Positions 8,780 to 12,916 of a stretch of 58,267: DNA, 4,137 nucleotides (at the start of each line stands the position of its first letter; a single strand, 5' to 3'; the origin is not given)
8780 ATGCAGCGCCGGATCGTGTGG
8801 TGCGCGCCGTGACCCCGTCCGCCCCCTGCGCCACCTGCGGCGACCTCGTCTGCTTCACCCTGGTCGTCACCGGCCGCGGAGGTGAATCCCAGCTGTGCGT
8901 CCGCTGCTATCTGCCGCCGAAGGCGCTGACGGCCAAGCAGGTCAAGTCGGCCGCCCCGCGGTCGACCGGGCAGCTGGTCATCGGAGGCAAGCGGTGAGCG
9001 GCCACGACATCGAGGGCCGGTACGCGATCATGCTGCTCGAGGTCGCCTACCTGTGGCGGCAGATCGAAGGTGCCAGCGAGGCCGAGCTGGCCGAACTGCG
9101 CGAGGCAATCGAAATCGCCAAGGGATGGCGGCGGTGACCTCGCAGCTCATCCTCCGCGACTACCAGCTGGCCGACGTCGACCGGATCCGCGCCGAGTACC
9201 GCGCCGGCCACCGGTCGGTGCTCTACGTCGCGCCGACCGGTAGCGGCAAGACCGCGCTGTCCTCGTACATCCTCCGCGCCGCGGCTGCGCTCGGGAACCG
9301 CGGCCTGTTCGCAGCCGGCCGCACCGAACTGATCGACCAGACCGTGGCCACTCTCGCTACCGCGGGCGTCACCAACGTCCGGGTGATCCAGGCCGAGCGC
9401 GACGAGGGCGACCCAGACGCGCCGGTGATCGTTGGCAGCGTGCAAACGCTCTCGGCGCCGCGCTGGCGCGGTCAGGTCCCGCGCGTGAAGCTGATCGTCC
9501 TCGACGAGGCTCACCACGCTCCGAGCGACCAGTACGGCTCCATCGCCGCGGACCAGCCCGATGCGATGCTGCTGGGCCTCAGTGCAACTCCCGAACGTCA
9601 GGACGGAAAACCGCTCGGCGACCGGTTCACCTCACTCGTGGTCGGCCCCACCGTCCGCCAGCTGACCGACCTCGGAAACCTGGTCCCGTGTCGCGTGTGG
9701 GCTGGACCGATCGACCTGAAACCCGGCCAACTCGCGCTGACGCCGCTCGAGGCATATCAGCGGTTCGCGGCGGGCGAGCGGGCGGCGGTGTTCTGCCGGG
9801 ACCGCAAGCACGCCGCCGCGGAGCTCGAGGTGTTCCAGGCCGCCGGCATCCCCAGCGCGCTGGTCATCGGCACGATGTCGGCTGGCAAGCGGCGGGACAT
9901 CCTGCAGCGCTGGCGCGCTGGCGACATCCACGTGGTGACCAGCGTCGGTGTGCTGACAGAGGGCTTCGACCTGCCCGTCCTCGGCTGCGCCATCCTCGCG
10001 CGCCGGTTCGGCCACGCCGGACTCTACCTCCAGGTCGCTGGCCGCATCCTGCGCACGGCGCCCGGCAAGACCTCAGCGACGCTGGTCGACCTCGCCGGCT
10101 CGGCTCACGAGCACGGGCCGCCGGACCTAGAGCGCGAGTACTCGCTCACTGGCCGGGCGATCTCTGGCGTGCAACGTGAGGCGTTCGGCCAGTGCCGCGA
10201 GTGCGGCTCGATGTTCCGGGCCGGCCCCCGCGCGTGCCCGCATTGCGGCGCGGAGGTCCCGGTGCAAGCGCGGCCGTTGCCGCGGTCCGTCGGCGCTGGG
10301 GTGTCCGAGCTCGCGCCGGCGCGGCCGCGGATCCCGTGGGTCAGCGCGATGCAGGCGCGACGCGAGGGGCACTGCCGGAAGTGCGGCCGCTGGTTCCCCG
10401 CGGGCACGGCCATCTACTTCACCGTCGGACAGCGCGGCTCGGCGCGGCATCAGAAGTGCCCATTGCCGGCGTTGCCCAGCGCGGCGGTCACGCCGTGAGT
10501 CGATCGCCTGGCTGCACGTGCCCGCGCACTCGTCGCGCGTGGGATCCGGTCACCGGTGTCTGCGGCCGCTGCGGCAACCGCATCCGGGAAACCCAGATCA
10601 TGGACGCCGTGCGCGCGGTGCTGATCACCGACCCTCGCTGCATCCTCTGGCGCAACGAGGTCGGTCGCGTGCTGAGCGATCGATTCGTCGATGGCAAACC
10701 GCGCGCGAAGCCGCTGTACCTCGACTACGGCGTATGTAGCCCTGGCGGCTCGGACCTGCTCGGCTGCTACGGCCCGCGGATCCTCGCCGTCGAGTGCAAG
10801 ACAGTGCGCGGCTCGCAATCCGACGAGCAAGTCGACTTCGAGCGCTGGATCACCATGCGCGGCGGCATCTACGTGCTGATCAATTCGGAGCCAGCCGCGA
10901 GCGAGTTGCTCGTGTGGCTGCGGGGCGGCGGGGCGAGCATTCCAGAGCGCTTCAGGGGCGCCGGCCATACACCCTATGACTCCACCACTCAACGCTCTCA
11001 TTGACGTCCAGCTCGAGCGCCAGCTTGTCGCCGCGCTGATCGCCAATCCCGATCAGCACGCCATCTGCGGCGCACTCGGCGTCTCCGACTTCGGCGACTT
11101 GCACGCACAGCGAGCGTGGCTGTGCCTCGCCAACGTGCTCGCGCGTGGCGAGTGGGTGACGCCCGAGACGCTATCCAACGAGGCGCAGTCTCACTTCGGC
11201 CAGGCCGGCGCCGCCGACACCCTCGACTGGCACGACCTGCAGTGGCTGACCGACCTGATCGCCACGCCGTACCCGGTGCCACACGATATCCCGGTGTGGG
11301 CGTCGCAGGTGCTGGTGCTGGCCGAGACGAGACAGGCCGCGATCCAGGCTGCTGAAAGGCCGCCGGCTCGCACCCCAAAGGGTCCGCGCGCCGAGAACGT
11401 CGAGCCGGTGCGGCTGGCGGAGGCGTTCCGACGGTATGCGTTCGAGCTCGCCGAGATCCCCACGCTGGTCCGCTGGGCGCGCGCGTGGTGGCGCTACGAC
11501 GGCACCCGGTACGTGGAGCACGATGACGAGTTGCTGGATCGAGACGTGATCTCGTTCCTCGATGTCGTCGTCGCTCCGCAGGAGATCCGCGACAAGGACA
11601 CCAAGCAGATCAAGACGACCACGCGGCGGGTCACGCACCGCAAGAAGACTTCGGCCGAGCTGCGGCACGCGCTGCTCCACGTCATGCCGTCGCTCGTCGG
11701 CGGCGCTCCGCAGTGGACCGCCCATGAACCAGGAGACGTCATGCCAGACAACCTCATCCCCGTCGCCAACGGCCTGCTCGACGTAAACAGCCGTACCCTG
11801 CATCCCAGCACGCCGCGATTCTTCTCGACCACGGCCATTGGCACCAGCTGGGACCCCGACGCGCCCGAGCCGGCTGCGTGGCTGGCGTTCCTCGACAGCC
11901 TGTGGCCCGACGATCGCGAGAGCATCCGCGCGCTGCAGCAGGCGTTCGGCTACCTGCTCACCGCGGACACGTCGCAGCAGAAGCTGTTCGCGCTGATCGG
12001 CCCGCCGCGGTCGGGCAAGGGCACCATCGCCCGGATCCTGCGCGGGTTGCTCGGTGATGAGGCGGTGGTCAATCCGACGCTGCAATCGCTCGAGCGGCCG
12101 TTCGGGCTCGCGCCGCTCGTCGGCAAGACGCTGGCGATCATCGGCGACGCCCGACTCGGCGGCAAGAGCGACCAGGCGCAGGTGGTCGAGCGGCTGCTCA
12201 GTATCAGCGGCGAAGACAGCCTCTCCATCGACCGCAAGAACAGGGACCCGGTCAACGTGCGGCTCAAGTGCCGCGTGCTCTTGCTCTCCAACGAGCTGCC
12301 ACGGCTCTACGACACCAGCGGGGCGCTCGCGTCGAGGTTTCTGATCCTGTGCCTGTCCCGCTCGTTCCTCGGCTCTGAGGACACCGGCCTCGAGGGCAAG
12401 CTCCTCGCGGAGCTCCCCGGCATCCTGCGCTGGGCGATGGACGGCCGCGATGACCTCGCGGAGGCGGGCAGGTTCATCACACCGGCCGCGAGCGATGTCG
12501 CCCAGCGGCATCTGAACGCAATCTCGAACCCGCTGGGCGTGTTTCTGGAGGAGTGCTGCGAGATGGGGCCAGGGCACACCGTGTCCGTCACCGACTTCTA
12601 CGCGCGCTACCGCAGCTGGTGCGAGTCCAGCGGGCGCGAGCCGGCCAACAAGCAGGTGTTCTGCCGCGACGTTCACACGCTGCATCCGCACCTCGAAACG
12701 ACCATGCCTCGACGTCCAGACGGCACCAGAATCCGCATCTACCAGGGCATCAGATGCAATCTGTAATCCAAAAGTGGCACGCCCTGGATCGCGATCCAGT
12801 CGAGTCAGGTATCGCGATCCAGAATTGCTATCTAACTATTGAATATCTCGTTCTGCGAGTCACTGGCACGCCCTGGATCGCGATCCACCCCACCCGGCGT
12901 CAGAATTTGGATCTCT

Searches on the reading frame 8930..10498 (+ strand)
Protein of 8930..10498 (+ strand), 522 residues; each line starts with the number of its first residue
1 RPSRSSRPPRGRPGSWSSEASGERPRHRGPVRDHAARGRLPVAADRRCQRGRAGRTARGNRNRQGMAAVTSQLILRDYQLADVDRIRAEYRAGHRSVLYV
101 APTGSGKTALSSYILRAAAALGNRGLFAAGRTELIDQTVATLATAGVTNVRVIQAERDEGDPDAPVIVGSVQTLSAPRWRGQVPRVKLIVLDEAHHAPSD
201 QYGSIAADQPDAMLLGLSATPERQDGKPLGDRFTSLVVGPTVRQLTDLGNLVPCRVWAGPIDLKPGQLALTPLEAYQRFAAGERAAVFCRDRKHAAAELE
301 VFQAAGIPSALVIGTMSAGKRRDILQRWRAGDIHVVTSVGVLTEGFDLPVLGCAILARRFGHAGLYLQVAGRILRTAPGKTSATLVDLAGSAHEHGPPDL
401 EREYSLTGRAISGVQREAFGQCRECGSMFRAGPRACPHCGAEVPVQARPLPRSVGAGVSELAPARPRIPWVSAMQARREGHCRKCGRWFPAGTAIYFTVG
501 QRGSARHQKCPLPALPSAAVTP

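Call 11: search_protein_families(library=pfam, proteins=[window:8930-10498:+], max_evalue=0.01)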
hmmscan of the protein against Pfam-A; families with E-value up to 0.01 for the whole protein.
window:8930-10498:+ (522 aa): 5 families
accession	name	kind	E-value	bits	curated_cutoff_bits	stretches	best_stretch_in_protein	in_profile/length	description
PF04851.21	ResIII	-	1.6e-21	77.3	22.5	1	73-223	2-164/164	Type III restriction enzyme, res subunit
PF00270.35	DEAD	-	2.8e-11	43.9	26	1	94-223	14-162/167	DEAD/DEAH box helicase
PF00271.37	Helicase_C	-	6.9e-11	42.8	23.5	1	280-376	13-109/110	Helicase conserved C-terminal domain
PF13191.12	AAA_16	-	0.0019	19.2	32.6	1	72-156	1-82/167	AAA ATPase domain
PF12773.13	DZR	-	0.002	18.7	27.3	1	420-448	13-39/45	Double zinc ribbon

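Call 12: search_protein_families(library=phrogs, proteins=[window:8930-10498:+], max_evalue=0.001)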
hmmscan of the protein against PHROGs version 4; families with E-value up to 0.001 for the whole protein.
window:8930-10498:+ (522 aa): 3 families
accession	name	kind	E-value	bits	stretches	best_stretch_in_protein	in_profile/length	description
phrog_16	-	DNA, RNA and nucleotide metabolism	7e-74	250.6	1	71-479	269-674/986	DNA helicase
phrog_9690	-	DNA, RNA and nucleotide metabolism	5e-09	36.6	1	293-391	170-271/306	DNA helicase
phrog_16694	-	unknown function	2.6e-07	29.9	1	73-176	273-385/1010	-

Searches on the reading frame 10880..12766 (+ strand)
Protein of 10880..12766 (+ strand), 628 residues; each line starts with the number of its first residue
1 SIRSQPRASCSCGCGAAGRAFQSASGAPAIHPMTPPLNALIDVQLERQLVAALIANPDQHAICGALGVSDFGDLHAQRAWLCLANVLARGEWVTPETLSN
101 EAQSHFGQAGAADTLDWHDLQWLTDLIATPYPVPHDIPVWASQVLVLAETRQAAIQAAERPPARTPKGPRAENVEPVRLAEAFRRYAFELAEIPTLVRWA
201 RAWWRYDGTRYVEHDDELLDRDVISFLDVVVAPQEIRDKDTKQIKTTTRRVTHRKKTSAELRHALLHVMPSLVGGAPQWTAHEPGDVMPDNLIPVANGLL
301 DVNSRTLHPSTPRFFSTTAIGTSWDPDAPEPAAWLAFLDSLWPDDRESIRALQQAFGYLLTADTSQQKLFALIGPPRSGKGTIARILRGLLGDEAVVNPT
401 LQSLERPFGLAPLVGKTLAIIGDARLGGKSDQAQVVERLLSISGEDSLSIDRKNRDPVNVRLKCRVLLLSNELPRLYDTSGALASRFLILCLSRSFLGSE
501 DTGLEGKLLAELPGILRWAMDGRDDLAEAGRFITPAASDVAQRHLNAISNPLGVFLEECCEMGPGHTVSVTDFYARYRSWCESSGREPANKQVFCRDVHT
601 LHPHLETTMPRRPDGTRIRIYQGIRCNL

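Call 11: search_protein_families(library=pfam, proteins=[window:10880-12766:+], max_evalue=0.01)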
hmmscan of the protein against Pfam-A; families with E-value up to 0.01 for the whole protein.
window:10880-12766:+ (628 aa): 4 families
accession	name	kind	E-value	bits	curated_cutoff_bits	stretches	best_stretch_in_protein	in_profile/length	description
PF19263.5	DUF5906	-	6.7e-16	59.4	27.6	1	372-480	1-110/114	Family of unknown function (DUF5906)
PF08706.16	D5_N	-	1.5e-09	38.7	22.4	1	202-343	20-145/145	D5 N terminal like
PF03288.22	Pox_D5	-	2.4e-06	28.4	21.4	1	549-598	3-53/86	Poxvirus D5 protein-like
PF02257.21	RFX_DNA_binding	-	1.3e-05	26.1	27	1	554-607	6-59/79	RFX DNA-binding domain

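Call 12: search_protein_families(library=phrogs, proteins=[window:10880-12766:+], max_evalue=0.001)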
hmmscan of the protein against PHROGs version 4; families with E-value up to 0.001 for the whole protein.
window:10880-12766:+ (628 aa): 11 families
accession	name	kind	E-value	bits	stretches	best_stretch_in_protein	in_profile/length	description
phrog_6088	-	DNA, RNA and nucleotide metabolism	1.9e-67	229.3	1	203-626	358-763/772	DNA primase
phrog_864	-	DNA, RNA and nucleotide metabolism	3.4e-64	218.8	1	282-625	279-624/1064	DNA primase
phrog_1829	-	DNA, RNA and nucleotide metabolism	6e-62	210.8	1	201-625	348-754/772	DNA primase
phrog_1156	-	DNA, RNA and nucleotide metabolism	2.8e-48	166.1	1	201-625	388-824/855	DNA primase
phrog_2478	-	DNA, RNA and nucleotide metabolism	3.3e-40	139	1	202-600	430-820/854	DNA polymerase/primase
phrog_7601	-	unknown function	1.4e-30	107.7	1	352-597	5-249/289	-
phrog_16213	-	DNA, RNA and nucleotide metabolism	5.6e-25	88.7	1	287-564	310-588/732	DNA primase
phrog_1883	-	DNA, RNA and nucleotide metabolism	7.4e-14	52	1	325-585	449-713/756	DNA helicase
phrog_16950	-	DNA, RNA and nucleotide metabolism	9.7e-14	51.2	1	199-609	386-817/843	DNA primase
phrog_4210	-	DNA, RNA and nucleotide metabolism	7.4e-06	25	1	330-587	140-391/1304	DNA polymerase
phrog_12939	-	DNA, RNA and nucleotide metabolism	3e-05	24.9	1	341-467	187-310/368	DNA primase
